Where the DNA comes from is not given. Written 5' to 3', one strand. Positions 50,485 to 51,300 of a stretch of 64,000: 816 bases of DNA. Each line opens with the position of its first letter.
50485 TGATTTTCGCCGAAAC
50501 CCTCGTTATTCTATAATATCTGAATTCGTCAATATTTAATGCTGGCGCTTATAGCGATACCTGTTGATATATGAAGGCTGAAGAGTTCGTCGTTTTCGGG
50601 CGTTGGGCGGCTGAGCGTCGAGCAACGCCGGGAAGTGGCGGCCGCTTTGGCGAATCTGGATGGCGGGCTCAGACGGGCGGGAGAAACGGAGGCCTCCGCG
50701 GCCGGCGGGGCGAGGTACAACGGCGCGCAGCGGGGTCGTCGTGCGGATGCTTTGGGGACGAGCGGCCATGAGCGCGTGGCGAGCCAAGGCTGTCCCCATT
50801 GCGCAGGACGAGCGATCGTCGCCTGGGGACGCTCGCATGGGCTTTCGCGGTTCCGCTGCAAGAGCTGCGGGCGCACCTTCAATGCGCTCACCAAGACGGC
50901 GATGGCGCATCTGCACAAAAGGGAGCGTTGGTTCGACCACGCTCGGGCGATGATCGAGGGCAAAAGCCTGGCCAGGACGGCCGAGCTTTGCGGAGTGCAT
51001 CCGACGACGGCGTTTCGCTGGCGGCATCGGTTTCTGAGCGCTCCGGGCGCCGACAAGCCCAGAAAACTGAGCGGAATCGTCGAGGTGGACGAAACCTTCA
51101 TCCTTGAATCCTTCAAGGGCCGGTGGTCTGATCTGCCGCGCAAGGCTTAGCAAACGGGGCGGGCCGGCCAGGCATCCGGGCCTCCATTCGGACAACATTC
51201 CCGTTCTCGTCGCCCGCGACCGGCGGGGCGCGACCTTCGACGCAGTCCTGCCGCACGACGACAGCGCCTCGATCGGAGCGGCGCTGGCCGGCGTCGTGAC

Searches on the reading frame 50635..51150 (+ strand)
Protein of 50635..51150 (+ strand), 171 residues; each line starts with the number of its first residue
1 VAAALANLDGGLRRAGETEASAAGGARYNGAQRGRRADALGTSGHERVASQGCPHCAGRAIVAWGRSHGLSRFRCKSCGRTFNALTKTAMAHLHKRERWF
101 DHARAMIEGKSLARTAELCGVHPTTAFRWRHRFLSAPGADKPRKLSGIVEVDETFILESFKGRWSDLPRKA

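Call 25: search_protein_families(library=pfam, proteins=[window:50635-51150:+], max_evalue=0.001)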
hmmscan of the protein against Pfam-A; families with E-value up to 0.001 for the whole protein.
window:50635-51150:+ (171 aa): 3 families
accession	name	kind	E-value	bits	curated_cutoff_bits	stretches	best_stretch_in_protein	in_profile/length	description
PF13384.12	HTH_23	-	9.2e-07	28.9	24.6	1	105-138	13-45/50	Homeodomain-like domain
PF09723.15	Zn_ribbon_8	-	3.5e-05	24.2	34.4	0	73-89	6-22/41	Zinc ribbon domain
PF13551.12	HTH_29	-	0.00028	21.3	28.1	1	105-133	7-36/64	Winged helix-turn helix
